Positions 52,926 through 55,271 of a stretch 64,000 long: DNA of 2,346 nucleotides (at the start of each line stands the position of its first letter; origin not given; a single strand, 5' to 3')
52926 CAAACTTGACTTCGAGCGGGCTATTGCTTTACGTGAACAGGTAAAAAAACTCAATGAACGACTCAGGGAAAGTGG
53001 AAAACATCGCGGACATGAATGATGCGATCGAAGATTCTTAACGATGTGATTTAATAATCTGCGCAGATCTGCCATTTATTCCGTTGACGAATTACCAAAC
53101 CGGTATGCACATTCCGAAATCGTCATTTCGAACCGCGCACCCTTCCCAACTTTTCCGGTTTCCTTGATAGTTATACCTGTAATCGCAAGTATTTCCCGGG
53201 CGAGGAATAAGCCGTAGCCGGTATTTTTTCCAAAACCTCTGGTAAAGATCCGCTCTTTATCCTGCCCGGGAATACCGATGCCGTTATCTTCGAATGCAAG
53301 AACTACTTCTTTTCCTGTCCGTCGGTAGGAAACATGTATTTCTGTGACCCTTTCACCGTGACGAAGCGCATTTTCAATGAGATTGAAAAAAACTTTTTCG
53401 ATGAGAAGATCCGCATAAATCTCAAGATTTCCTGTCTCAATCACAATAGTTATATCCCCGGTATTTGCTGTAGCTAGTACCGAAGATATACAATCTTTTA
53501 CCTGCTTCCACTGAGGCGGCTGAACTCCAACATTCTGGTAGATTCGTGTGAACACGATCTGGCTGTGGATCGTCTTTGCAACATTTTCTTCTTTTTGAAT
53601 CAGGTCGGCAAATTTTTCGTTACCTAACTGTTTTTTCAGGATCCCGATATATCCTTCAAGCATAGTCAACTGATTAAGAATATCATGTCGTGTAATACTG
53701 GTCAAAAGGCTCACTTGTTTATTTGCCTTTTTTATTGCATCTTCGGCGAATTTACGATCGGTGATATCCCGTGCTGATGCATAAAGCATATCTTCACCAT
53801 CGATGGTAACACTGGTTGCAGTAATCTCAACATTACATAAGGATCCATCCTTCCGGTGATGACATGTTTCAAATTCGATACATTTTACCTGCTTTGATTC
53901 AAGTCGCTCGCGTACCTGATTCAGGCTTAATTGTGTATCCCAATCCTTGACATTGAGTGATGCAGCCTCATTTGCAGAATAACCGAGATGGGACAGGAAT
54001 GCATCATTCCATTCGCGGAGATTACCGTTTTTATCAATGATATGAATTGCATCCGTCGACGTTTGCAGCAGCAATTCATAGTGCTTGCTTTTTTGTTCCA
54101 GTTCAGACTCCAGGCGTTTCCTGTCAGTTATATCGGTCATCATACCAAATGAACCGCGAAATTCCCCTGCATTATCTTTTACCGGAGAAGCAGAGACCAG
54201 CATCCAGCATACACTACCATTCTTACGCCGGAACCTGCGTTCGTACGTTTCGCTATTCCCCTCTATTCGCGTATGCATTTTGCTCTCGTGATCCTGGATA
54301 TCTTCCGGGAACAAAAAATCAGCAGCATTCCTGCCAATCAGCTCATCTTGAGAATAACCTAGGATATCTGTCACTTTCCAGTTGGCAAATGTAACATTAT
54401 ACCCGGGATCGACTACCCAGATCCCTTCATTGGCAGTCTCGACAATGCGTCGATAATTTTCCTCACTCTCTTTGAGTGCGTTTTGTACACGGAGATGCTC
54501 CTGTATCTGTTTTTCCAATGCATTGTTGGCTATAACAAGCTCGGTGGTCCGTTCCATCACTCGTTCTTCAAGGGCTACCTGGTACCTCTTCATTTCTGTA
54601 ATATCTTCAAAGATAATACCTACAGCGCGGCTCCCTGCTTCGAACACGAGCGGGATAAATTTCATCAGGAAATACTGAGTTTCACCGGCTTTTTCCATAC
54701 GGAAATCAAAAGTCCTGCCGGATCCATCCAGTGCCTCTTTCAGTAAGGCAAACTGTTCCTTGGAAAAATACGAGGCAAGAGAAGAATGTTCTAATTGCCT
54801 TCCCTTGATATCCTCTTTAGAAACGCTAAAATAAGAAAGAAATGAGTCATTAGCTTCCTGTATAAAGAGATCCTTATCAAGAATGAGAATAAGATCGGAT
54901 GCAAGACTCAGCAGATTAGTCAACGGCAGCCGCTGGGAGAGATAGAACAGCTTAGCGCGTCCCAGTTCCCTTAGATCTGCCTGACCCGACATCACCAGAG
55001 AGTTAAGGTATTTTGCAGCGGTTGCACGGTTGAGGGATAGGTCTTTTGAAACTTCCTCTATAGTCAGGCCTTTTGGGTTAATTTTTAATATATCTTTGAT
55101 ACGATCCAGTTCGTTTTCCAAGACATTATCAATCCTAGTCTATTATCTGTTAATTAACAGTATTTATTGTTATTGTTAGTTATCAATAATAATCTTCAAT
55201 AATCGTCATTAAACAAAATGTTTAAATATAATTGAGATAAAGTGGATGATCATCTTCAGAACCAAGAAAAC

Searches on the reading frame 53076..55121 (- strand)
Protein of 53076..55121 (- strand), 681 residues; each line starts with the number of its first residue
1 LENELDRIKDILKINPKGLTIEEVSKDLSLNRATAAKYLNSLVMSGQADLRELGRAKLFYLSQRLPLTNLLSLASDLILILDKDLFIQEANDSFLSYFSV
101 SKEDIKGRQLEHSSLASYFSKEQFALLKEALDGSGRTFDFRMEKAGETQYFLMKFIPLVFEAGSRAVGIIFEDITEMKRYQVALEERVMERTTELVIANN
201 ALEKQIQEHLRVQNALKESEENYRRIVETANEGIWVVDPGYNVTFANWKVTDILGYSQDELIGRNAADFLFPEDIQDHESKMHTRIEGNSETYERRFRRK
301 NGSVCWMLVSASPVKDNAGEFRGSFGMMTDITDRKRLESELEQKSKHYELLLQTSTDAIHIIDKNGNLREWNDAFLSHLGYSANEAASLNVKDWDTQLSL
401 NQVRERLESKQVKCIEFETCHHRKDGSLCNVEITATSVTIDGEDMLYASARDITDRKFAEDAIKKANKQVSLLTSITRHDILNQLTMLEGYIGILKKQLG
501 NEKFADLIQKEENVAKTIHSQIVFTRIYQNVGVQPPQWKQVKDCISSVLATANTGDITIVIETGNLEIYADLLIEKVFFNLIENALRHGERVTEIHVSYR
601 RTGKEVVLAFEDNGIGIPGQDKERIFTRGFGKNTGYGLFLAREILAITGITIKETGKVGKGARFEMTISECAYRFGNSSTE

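Call 3: search_protein_families(library=pfam, proteins=[window:53076-55121:-], max_evalue=0.01)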
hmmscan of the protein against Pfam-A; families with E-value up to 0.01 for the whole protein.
window:53076-55121:- (681 aa): 12 families
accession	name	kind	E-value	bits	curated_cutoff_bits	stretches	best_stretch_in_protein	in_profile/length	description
PF13426.13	PAS_9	-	5.8e-39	133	27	3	232-333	2-103/103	PAS domain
PF00989.32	PAS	-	5.9e-39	133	22.6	3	221-331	1-113/113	PAS fold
PF08448.16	PAS_4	-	2.2e-35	121.6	23.1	3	228-336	2-110/110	PAS fold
PF13188.13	PAS_8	-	4.8e-20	71.1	21.8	2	222-274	2-55/65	PAS domain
PF08447.18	PAS_3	-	6.9e-19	68.4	25.6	1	244-320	2-81/89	PAS fold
PF02518.31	HATPase_c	-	1.7e-16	61.1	26.4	1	574-668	6-107/111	Histidine kinase-, DNA gyrase B-, and HSP90-like ATPase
PF12860.13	PAS_7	-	2.1e-06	28.3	27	0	228-338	2-114/115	PAS fold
PF24820.1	Diguanyl_cycl_sensor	-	5.6e-05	23.5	28.1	0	227-283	2-57/109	Diguanylate cyclase-like sensor domain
PF13596.12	PAS_10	-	0.00046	21.2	22.1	0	259-332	36-106/106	PAS domain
PF09339.16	HTH_IclR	-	0.0027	17.9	22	1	12-46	12-46/52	IclR helix-turn-helix domain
PF13581.12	HATPase_c_2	-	0.0062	17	27.4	0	582-644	40-108/127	Histidine kinase-like ATPase domain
PF14689.11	SPOB_a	-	0.0079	16.2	28.1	0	462-494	5-36/62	Sensor_kinase_SpoOB-type, alpha-helical domain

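Call 48: search_protein_families(library=ncbifam, proteins=[window:53076-55121:-], max_evalue=0.001)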
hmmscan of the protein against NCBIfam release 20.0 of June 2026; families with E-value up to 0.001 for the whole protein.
window:53076-55121:- (681 aa): 63 families (the best 25 are shown)
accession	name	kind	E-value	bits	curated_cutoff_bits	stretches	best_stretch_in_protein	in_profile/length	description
TIGR00229.1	sensory_box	domain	4.9e-62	207.7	22.9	3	217-341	1-126/126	PAS domain S-box protein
NF008468.0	PRK11360.1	equivalog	1e-38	133.2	646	2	342-668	264-606/616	two-component system sensor histidine kinase AtoS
NF047874.1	MASE3_PAS_HK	subfamily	4.8e-38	131.4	560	3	183-338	227-382/655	MASE3 domain-containing sensor histidine kinase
NF046044.1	PnpS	equivalog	5.3e-31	108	400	2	340-668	49-389/390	two-component system histidine kinase PnpS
NF010076.0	PRK13557.1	subfamily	2.1e-23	82.6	631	2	213-347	22-160/540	histidine kinase famiy protein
NF041777.1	sens_FixL_Rhizob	equivalog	8e-23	80.8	850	2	271-462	47-245/485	sensor protein FixL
NF045595.1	HK_scytonemin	equivalog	1.5e-22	79.8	865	3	452-667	390-632/637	scytonemin biosynthesis sensor histidine kinase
TIGR02966.1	phoR_proteo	equivalog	2e-22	79.6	334.2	1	342-667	2-332/333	phosphate regulon sensor histidine kinase PhoR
NF008302.0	PRK11091.1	equivalog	4.2e-22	78.2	838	3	200-347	134-282/779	aerobic respiration two-component sensor histidine kinase ArcB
NF007298.0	PRK09776.1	equivalog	5.7e-22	77.5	1135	1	207-349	287-432/1111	diguanylate cyclase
NF041880.1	EPS_EpsF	equivalog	1e-21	77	900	2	216-352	139-278/492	response regulator EpsF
NF041831.1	NO_HK_NahK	exception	2.1e-20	72.4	1500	2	76-222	332-486/854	hybrid sensor histidine kinase/response regulator NahK/ErcS'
TIGR02040.1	PpsR-CrtJ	equivalog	2.4e-18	66.4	275.4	1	194-463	113-370/442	transcriptional regulator PpsR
NF052306.1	BluLightHisKinLov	equivalog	3.8e-18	65.5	450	2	372-624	51-298/334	blue-light-activated histidine kinase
NF033092.0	HK_WalK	equivalog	1e-17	64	725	2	344-668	256-592/594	cell wall metabolism sensor histidine kinase WalK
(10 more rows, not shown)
